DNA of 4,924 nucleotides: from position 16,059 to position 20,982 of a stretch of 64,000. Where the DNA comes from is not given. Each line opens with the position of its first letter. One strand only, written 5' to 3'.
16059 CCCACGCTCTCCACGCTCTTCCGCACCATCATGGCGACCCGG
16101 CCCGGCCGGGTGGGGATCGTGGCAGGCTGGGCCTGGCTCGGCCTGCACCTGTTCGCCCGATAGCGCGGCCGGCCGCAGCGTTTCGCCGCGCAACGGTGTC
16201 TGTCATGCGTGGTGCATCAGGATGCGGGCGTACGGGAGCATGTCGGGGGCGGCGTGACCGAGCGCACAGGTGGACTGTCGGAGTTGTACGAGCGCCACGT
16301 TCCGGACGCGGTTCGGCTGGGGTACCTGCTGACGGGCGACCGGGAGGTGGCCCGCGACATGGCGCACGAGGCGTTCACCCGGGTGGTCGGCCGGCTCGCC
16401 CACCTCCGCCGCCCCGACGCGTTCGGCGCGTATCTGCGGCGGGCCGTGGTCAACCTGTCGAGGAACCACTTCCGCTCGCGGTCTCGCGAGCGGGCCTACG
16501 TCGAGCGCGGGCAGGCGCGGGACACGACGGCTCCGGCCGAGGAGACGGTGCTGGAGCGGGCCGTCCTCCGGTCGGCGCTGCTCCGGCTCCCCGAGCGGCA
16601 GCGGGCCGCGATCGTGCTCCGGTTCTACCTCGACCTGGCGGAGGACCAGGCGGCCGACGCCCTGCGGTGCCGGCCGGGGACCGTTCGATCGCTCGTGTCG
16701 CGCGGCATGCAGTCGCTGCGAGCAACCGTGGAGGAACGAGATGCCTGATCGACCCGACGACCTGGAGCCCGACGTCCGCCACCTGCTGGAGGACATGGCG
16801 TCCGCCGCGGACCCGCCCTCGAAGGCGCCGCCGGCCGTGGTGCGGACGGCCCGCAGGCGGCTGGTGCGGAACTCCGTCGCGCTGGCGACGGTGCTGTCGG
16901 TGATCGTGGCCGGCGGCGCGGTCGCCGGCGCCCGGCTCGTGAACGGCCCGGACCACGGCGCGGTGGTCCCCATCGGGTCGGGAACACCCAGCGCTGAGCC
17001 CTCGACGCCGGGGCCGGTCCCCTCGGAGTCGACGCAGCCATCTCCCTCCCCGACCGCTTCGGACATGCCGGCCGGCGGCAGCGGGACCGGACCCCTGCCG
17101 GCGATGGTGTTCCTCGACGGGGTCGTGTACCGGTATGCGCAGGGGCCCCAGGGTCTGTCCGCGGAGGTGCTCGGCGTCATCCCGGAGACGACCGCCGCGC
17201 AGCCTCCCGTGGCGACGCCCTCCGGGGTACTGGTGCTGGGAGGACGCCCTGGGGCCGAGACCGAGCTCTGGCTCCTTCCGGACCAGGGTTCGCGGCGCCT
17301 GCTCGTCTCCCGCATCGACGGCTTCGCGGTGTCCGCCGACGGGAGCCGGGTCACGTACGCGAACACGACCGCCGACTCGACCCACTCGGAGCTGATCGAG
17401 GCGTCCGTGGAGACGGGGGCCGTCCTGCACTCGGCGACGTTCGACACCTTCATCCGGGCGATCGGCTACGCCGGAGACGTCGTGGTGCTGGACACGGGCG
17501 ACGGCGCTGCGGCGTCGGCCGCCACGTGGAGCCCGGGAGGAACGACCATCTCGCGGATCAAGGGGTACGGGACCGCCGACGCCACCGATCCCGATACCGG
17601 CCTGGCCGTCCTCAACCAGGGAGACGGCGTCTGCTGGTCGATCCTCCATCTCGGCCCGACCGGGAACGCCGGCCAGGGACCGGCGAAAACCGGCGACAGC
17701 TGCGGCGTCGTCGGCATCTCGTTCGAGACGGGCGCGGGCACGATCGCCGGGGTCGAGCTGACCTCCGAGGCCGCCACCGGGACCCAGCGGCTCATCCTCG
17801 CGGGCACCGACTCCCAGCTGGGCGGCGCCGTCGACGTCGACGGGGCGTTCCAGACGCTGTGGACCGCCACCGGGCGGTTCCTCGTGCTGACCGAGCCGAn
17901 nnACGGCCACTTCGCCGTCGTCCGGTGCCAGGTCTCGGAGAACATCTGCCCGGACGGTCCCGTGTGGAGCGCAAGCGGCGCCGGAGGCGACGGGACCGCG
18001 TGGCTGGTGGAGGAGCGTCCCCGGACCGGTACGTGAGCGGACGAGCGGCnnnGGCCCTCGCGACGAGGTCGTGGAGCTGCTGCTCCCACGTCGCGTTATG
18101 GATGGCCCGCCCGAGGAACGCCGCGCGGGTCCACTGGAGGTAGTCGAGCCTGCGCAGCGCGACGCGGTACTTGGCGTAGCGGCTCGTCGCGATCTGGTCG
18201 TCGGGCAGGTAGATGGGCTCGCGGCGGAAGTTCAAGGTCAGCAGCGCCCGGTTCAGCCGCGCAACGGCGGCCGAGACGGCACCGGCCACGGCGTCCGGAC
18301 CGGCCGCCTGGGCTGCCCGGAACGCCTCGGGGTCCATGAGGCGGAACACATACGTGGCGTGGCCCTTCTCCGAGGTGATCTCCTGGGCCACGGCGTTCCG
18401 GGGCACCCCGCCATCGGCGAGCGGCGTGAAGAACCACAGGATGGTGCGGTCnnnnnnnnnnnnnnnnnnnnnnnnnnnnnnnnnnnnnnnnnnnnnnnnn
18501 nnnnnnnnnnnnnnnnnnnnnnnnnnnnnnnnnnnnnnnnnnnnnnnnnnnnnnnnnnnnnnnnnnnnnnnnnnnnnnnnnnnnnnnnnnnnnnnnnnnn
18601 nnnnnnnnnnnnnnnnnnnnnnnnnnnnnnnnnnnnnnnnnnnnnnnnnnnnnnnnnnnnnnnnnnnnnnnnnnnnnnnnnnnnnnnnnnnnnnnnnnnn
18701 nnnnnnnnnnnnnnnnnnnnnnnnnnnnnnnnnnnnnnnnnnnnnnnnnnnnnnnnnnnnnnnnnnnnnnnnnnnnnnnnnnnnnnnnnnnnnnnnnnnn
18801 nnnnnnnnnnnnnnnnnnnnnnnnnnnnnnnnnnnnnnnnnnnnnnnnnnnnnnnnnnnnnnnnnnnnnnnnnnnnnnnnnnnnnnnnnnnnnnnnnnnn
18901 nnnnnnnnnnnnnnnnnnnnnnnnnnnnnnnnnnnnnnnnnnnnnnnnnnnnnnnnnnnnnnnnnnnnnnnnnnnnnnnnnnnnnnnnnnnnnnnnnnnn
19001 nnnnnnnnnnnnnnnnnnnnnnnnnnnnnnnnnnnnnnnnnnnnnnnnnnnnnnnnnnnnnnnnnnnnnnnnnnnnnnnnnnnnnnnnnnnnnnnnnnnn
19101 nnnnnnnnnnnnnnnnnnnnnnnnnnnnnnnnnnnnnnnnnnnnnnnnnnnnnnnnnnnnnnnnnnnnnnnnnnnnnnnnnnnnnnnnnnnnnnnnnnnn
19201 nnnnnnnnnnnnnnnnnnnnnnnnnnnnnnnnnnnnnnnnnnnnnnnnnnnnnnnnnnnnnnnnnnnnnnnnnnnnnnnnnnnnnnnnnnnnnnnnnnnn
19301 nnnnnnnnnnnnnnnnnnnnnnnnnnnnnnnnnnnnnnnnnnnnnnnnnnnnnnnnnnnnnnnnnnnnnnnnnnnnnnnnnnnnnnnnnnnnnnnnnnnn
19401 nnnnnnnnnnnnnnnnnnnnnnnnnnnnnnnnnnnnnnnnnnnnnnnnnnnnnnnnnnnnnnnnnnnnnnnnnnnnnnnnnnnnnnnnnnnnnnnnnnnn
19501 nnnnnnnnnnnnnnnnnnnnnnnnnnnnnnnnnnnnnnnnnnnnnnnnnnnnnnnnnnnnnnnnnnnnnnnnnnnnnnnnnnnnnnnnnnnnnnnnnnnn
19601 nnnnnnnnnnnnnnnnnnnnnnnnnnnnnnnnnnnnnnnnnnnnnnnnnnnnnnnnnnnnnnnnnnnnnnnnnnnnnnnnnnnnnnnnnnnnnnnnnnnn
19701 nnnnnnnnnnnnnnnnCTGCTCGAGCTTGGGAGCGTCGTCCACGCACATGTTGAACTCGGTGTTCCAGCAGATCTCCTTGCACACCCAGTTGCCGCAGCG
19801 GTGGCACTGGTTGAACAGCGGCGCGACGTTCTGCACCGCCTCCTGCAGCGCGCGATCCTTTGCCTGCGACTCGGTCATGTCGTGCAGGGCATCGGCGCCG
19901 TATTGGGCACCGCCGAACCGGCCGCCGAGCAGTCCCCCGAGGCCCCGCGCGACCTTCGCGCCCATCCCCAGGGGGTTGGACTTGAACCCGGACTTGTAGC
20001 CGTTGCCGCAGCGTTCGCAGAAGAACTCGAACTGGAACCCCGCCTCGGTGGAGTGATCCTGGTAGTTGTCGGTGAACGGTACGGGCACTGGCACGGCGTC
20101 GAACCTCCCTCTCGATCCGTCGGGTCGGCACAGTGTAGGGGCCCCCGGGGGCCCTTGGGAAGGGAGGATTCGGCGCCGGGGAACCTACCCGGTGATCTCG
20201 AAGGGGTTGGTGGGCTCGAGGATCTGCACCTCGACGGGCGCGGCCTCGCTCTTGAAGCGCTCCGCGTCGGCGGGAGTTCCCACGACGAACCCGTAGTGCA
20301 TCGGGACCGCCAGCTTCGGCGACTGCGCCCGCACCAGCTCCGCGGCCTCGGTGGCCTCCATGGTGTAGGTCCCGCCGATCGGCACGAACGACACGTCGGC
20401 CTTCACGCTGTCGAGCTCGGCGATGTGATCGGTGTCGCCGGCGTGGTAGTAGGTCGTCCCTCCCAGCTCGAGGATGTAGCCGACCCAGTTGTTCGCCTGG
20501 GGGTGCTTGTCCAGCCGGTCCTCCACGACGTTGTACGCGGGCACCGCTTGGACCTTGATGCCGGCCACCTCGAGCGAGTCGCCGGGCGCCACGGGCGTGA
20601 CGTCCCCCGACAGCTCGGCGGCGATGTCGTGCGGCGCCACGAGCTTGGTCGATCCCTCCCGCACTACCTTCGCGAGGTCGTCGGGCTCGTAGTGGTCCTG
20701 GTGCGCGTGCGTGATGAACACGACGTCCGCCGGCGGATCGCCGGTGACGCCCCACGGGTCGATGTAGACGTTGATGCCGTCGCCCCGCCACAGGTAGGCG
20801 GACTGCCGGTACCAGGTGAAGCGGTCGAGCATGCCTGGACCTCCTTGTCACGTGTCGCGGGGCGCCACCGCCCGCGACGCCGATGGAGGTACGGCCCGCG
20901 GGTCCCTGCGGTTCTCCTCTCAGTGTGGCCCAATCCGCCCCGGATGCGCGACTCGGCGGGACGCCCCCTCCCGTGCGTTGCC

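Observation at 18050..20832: Operon-like trio downstream of the ECF sigma/anti-sigma pair: MBL hydrolase, GC-depressed multi-zinc-ribbon protein, tandem-repeat protein of unknown function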

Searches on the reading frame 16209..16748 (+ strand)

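Call 3: search_protein_families(library=pfam, proteins=[window:16209-16748:+], max_evalue=0.01)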
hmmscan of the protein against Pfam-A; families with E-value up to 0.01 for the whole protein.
window:16209-16748:+ (179 aa): 3 families
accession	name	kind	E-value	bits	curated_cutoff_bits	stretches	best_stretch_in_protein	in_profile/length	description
PF08281.18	Sigma70_r4_2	-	8.2e-12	45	25.7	1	119-170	3-54/54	Sigma-70, region 4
PF04542.20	Sigma70_r2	-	2.1e-10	40.7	24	1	26-93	1-70/71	Sigma-70 region 2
PF04545.22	Sigma70_r4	-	3.7e-08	33.2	24.1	1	123-172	1-50/50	Sigma-70, region 4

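Call 4: search_protein_families(library=ncbifam, proteins=[window:16209-16748:+], max_evalue=0.01)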
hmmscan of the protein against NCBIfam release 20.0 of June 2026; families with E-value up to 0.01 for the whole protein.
window:16209-16748:+ (179 aa): 70 families (the best 25 are shown)
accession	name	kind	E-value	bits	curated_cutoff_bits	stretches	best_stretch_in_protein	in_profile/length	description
TIGR02983.1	SigE-fam_strep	subfamily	2.3e-35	121.9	141.55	1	21-177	6-161/162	SigE family RNA polymerase sigma factor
NF004113.0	PRK05602.1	equivalog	2.6e-23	82.8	208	1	22-178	46-205/211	RNA polymerase sigma factor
TIGR02937.1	sigma70-ECF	superfamily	2.4e-20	72.8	42.9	1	23-171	3-162/165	sigma-70 family RNA polymerase sigma factor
NF009176.0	PRK12524.1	equivalog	1.3e-17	64.2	264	1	25-177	30-187/196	RNA polymerase sigma factor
NF007229.0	PRK09647.1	equivalog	4.1e-16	59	265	1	24-177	47-205/220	RNA polymerase sigma factor SigE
TIGR02985.1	Sig70_bacteroi1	subfamily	2e-15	57.4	126.4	1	24-172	4-160/162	RNA polymerase sigma-70 factor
NF007216.0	PRK09638.1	equivalog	4.9e-14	52.5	194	1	23-178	20-178/180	RNA polymerase sigma factor SigY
NF007225.0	PRK09643.1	equivalog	1.7e-13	50.8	190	1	22-176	28-184/204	RNA polymerase sigma factor SigM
NF058625.1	sigma_PG0214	equivalog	5.3e-13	49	130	1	34-177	17-164/170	GFO_1088 family ECF-type sigma factor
NF053879.1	RNAPolSigSigVBac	equivalog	7.2e-13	48.5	190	1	31-178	14-159/160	RNA polymerase sigma factor SigV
NF009171.0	PRK12518.1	equivalog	8.7e-13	48.5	208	1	20-176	26-186/191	RNA polymerase sigma factor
NF009164.0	PRK12511.1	equivalog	9.3e-13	48.1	185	1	40-175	23-160/182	RNA polymerase sigma factor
TIGR02954.1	Sig70_famx3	hypoth_equivalog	1.1e-12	48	188.5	1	25-176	20-169/170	RNA polymerase sigma-70 factor, TIGR02954 family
NF007227.0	PRK09645.1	subfamily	2.6e-12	47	202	1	22-177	14-173/177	sigma-70 family RNA polymerase sigma factor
NF009192.0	PRK12540.1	equivalog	3.9e-12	46.1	307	1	32-173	16-158/182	RNA polymerase sigma factor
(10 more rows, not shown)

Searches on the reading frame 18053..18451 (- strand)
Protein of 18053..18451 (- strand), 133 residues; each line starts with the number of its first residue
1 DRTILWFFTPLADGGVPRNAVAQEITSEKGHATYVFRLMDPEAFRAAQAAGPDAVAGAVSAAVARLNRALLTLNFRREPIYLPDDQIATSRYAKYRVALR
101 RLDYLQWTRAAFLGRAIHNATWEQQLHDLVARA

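Call 80: find_homologous_proteins(query=window:18053-18451:-, max_evalue=10)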
Query window:18053-18451:- (133 aa): 24 proteins with E <= 10 among 237 candidates.
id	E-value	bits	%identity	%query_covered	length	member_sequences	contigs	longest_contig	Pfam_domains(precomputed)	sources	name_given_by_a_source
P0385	1.0e-69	250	86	100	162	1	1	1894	-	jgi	jgi:hypothetical protein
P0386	3.8e-65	236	83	98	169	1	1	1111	-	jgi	jgi:hypothetical protein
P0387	5.4e-61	222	79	100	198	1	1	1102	-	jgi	jgi:hypothetical protein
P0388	9.1e-60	218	79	97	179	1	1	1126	-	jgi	jgi:hypothetical protein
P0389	6.4e-59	215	74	100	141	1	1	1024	-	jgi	jgi:hypothetical protein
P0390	3.7e-50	187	70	98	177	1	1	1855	-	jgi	jgi:hypothetical protein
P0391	2.5e-39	152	78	71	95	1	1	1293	-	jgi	jgi:hypothetical protein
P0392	2.0e-38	149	55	97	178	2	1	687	-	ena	-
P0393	1.3e-36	143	57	92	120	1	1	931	-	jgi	jgi:hypothetical protein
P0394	5.4e-36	141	66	85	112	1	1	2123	-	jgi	-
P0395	2.1e-34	136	73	71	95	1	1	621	-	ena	-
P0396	2.1e-32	130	69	62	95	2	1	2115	-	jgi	jgi:hypothetical protein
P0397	7.3e-32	128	54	100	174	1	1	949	-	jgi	jgi:hypothetical protein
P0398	2.8e-28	116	50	97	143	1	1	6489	-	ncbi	ncbi:MAG: hypothetical protein WD770_06770, partial [Actinomycetota bacterium]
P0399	5.1e-27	112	50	97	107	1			-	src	-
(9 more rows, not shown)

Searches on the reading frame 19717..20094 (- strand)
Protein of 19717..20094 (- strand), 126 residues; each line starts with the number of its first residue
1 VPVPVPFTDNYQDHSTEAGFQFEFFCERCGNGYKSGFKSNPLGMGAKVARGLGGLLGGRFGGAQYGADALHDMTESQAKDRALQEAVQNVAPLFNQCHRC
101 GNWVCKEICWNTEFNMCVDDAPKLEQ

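Call 67: search_protein_representatives(alignment_id=A4)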
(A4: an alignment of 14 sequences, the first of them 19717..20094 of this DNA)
Query: 14 sequences, 126 profile positions. Proteins with E-value up to 0.001 (for the whole library): 1055; up to 1e-10: 525; up to 1e-30: 84. The best 150 are listed.
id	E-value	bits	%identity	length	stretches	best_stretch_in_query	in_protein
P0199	9.1e-56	203.4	-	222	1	4-126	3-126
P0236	1.8e-52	192.8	-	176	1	4-126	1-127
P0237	2.3e-52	192.4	-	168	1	1-123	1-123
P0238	6.9e-52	190.9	-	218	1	1-126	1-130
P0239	4.8e-51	188.2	-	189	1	1-126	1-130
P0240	1.2e-50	186.9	-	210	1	3-123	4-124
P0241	4.9e-47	175.2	-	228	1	1-123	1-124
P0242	1.3e-46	173.8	-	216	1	5-124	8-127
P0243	9.2e-46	171.1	-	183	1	3-125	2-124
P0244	4.0e-45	169.1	-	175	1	1-125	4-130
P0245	5.2e-45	168.7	-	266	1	3-125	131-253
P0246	5.2e-44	165.4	-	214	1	3-125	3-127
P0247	1.3e-43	164.2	-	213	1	4-123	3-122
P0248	2.0e-43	163.6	-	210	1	1-126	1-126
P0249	3.4e-43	162.8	-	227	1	3-124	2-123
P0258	1.4e-40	154.3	-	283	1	3-125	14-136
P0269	1.3e-38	147.9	-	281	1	3-126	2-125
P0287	3.0e-35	137.1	-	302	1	1-121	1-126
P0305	6.5e-32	126.4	-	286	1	1-123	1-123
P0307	1.6e-31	125.1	-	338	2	1-123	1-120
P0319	1.3e-30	122.1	-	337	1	5-123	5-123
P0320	1.5e-30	121.9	-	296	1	1-123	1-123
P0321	1.8e-30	121.7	-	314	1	1-123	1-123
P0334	1.3e-27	112.5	-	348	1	4-125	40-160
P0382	8.8e-24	100.1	-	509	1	4-124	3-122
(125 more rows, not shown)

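Call 68: search_protein_families(library=pfam, proteins=[P0382, P0334, P0307, P0319, P0321, P0320, P0287, P0305, P0269, P0258], max_evalue=0.001)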
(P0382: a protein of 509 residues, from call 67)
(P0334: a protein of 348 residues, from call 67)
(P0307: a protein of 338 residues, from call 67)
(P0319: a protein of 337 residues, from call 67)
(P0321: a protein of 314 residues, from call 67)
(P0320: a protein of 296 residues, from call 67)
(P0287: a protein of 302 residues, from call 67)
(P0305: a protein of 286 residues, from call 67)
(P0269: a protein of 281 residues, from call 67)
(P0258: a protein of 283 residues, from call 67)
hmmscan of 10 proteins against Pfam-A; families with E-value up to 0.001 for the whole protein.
P0382 (509 aa): 2 families
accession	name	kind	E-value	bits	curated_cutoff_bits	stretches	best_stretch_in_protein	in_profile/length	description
PF12773.13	DZR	-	6.9e-06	26.6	27.3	1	161-208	1-45/45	Double zinc ribbon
PF13248.11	Zn_ribbon_3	-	8.2e-05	22.4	27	1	161-182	5-26/26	zinc-ribbon domain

P0334 (348 aa): 1 family
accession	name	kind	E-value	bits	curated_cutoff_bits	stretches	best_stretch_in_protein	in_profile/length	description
PF12773.13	DZR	-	7.9e-05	23.2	27.3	1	198-244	1-45/45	Double zinc ribbon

P0307 (338 aa): 1 family
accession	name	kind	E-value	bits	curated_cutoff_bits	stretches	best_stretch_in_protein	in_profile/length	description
PF12773.13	DZR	-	7.7e-07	29.6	27.3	1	261-311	1-45/45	Double zinc ribbon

P0319 (337 aa): 1 family
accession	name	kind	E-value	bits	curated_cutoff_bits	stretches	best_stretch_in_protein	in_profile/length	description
PF12773.13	DZR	-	0.00014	22.3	27.3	1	259-310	1-45/45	Double zinc ribbon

P0321 (314 aa): 1 family
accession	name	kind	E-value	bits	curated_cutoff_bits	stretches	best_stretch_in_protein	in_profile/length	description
PF13828.11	DUF4190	-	3.4e-11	43.1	35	1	245-293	11-59/62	Domain of unknown function (DUF4190)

P0320 (296 aa): 1 family
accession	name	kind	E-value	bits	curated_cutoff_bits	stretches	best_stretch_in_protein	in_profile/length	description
PF13828.11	DUF4190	-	1.5e-10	41.1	35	1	219-277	2-59/62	Domain of unknown function (DUF4190)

P0287 (302 aa): 0 families

P0305 (286 aa): 0 families

P0269 (281 aa): 0 families

P0258 (283 aa): 0 families

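Call 70: find_encoding_contigs(protein=P0382, flank=5000, max_places=2)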
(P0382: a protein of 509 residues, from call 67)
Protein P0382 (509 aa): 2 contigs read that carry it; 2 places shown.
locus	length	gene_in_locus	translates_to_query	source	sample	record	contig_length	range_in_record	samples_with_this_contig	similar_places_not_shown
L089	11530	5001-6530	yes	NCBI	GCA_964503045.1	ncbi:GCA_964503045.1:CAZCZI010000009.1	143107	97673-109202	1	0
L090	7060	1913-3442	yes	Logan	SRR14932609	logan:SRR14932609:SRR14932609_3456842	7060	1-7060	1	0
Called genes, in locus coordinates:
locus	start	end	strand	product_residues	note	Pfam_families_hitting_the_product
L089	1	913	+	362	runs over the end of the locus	PF20456:DUF6709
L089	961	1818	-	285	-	-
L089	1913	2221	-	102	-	-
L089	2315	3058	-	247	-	PF01470:Peptidase_C15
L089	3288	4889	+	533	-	PF00069:Pkinase, PF01636:APH (faint), PF07714:PK_Tyr_Ser-Thr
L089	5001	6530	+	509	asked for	PF12773:DZR (weak)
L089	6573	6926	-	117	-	-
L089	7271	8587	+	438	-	PF00754:F5_F8_type_C, PF07738:Sad1_UNC (weak), PF00691:OmpA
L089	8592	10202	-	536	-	-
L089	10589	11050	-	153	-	PF01661:Macro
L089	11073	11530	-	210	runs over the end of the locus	-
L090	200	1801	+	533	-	PF00069:Pkinase, PF01636:APH (faint), PF07714:PK_Tyr_Ser-Thr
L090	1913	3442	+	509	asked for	PF12773:DZR (weak)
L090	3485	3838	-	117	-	-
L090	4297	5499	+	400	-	PF00754:F5_F8_type_C, PF07738:Sad1_UNC (weak), PF00691:OmpA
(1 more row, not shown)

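Call 71: find_encoding_contigs(protein=P0321, flank=5000, max_places=2)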
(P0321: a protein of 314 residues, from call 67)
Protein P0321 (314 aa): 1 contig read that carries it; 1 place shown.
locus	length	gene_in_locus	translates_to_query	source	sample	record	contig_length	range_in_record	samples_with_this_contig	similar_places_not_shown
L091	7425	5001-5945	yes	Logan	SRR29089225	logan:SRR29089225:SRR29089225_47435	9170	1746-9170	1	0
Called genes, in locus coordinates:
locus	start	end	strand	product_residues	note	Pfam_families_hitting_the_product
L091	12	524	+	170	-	PF04073:tRNA_edit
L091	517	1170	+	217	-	PF02245:Pur_DNA_glyco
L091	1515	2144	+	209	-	PF01810:LysE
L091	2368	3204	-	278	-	-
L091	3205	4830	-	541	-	PF01381:HTH_3, PF13443:HTH_26 (faint), PF13560:HTH_31, PF20703:nSTAND1 (weak), PF00931:NB-ARC, PF13401:AAA_22 (weak), PF25872:HTH_77 (faint)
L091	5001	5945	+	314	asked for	PF13828:DUF4190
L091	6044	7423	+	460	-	?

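Call 74: search_protein_families(library=pfam, proteins=[L091:6044-7420:+, L089:3288-4886:+, L089:6576-6926:-], max_evalue=0.01)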
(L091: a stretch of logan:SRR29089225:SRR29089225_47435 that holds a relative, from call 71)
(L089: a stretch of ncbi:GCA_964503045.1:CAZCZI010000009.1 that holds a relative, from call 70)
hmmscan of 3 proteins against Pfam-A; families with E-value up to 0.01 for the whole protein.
L091:6044-7420:+ (459 aa): 2 families
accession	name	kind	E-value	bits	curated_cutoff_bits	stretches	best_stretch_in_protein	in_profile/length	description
PF03104.25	DNA_pol_B_exo1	-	4.5e-09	36.5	23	1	210-316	140-232/242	DNA polymerase family B, exonuclease domain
PF13482.12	RNase_H_2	-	1.5e-08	35.2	22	1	171-255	3-84/165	RNase_H superfamily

L089:3288-4886:+ (533 aa): 6 families
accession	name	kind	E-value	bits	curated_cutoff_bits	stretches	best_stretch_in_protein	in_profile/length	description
PF00069.31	Pkinase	-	2.8e-49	168.3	31.7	1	25-289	1-259/263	Protein kinase domain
PF07714.23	PK_Tyr_Ser-Thr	-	4.9e-31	108.4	23.1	1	27-288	3-254/258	Protein tyrosine and serine/threonine kinase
PF01636.29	APH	-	1.9e-05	25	23.2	0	68-142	35-109/239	Phosphotransferase enzyme family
PF03109.22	ABC1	-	8.8e-05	22.2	22.9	1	98-176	142-215/244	ABC1 atypical kinase-like domain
PF17667.7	Pkinase_fungal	-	0.00067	18.9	24.1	1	135-219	297-379/387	Fungal protein kinase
PF06293.20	Kdo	-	0.0074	16.2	21.3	0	98-176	91-170/207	Lipopolysaccharide kinase (Kdo/WaaP) family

L089:6576-6926:- (117 aa): 0 families

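Call 88: search_dna_similar(query=window:19717-20094:-, collection=plasmids, mode=protein, max_evalue=0.001, max_rows=10)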
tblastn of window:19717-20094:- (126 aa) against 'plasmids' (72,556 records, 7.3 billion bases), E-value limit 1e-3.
No match.

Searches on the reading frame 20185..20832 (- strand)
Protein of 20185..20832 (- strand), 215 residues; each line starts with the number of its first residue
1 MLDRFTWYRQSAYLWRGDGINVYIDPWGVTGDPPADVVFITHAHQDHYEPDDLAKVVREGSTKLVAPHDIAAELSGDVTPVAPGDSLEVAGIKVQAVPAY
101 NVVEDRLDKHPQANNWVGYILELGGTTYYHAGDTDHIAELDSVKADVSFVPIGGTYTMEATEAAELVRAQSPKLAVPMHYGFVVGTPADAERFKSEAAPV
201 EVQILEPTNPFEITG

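Call 3: search_protein_families(library=pfam, proteins=[window:20185-20832:-], max_evalue=0.01)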
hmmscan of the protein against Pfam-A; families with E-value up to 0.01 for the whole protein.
window:20185-20832:- (215 aa): 2 families
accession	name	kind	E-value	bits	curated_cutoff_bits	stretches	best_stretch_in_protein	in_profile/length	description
PF13483.12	Lactamase_B_3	-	1e-30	107.3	24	1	5-179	2-160/160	Beta-lactamase superfamily domain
PF12706.13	Lactamase_B_2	-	5e-20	72.4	27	1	33-180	29-200/200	Beta-lactamase superfamily domain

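Call 4: search_protein_families(library=ncbifam, proteins=[window:20185-20832:-], max_evalue=0.01)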
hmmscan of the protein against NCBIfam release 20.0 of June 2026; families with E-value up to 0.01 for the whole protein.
window:20185-20832:- (215 aa): 3 families
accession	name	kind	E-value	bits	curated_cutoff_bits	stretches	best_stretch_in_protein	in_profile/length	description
NF001911.0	PRK00685.1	equivalog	9.8e-29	100.5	144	1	6-211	4-226/228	metal-dependent hydrolase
NF008688.0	PRK11709.1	equivalog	2.9e-07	29.7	306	1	24-189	102-292/355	L-ascorbate 6-phosphate lactonase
TIGR04122.1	Xnuc_lig_assoc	equivalog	0.00041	19.3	325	1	21-102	15-88/326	ligase-associated DNA damage response exonuclease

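Call 31: search_protein_families(library=padloc, proteins=[window:20185-20832:-], max_evalue=0.1)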
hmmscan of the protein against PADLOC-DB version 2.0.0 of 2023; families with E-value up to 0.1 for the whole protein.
window:20185-20832:- (215 aa): 0 families

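Call 32: search_protein_families(library=phrogs, proteins=[window:20185-20832:-], max_evalue=0.1)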
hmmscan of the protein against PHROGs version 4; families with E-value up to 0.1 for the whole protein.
window:20185-20832:- (215 aa): 1 family
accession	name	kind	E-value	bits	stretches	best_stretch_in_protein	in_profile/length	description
phrog_392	-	other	1.4e-06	29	1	36-140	53-156/348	metal-dependent hydrolase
